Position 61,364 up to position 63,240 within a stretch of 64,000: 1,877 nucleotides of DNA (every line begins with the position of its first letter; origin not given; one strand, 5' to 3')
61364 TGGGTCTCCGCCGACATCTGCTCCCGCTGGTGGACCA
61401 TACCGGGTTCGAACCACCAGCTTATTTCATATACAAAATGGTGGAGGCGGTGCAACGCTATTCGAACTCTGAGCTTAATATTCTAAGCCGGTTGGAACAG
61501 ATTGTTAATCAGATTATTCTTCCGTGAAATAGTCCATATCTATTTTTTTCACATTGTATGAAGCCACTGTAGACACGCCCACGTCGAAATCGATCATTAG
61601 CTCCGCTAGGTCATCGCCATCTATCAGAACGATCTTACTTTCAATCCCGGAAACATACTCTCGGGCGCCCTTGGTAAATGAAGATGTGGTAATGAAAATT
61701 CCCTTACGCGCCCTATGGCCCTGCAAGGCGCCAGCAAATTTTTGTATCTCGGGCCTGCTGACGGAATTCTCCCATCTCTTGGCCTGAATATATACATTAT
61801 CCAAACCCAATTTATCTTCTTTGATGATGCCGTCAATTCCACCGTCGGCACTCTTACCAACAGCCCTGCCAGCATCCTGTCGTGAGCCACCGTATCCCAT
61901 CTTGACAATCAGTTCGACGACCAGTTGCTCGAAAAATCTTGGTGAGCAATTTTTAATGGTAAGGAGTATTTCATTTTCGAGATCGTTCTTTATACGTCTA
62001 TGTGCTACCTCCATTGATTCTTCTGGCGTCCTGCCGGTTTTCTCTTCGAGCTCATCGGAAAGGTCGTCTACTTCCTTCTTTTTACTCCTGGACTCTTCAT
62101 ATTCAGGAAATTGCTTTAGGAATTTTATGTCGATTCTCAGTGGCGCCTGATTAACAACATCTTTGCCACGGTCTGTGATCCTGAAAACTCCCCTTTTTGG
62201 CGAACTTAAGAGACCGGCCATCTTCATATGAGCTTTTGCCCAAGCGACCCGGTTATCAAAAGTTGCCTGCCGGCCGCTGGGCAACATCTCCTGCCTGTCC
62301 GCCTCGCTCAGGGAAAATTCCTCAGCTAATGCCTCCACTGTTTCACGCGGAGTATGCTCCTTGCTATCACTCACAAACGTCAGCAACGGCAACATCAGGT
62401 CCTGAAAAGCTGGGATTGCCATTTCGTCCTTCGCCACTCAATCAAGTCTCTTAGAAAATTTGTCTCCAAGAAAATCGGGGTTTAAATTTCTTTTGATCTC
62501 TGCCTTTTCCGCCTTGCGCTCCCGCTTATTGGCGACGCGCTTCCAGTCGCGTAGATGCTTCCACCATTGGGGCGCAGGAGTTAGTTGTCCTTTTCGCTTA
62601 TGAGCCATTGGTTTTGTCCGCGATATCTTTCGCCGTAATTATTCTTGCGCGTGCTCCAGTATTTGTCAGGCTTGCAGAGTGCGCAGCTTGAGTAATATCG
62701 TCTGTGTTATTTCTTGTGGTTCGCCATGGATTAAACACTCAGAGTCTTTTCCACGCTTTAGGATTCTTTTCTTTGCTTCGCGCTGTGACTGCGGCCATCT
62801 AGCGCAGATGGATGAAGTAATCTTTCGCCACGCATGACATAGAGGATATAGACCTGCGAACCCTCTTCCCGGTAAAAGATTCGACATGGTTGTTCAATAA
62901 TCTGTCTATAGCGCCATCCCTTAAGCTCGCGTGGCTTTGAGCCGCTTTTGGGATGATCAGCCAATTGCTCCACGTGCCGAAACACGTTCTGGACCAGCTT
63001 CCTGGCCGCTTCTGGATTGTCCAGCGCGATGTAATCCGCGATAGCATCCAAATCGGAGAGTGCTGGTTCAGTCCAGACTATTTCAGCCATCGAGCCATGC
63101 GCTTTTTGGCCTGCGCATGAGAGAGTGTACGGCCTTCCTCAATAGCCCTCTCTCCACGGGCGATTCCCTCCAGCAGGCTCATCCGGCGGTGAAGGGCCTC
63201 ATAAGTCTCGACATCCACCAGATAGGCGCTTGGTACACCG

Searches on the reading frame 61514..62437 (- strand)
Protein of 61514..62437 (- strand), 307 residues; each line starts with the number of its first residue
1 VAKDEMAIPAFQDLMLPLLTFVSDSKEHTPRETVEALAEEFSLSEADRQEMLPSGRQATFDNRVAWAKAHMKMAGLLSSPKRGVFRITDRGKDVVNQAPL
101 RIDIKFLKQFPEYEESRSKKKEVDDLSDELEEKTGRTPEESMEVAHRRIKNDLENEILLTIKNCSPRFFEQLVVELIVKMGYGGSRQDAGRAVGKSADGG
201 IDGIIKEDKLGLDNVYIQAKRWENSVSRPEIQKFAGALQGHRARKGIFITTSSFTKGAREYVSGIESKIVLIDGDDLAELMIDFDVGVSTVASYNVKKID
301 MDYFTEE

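Call 72: search_protein_families(library=pfam, proteins=[window:61514-62437:-], max_evalue=0.001)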
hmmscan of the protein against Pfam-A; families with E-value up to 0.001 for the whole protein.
window:61514-62437:- (307 aa): 4 families
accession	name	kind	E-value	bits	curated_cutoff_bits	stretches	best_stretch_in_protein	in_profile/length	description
PF04471.18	Mrr_cat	-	8.2e-40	136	21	1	161-281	1-115/115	Restriction endonuclease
PF14338.12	Mrr_N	-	8.4e-33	112.8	29.5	1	11-96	1-86/87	Mrr N-terminal domain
PF22722.2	NA-iREase1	-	3.9e-12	46.5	27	1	191-278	23-105/106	NACHT-associated inactive Restriction Endonuclease 1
PF13156.12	Mrr_cat_2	-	3.5e-08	33.8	22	1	194-285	25-118/127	Restriction endonuclease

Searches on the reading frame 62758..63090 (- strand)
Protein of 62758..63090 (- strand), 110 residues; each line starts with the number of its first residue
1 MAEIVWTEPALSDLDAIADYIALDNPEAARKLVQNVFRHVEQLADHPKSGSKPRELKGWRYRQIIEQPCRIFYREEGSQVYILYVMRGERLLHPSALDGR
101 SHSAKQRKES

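Call 72: search_protein_families(library=pfam, proteins=[window:62758-63090:-], max_evalue=0.001)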
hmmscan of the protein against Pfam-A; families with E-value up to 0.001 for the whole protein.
window:62758-63090:- (110 aa): 1 family
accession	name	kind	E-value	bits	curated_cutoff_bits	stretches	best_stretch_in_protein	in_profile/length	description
PF05016.21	ParE_toxin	-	1.2e-20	74.3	23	1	4-91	1-88/89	ParE toxin of type II toxin-antitoxin system, parDE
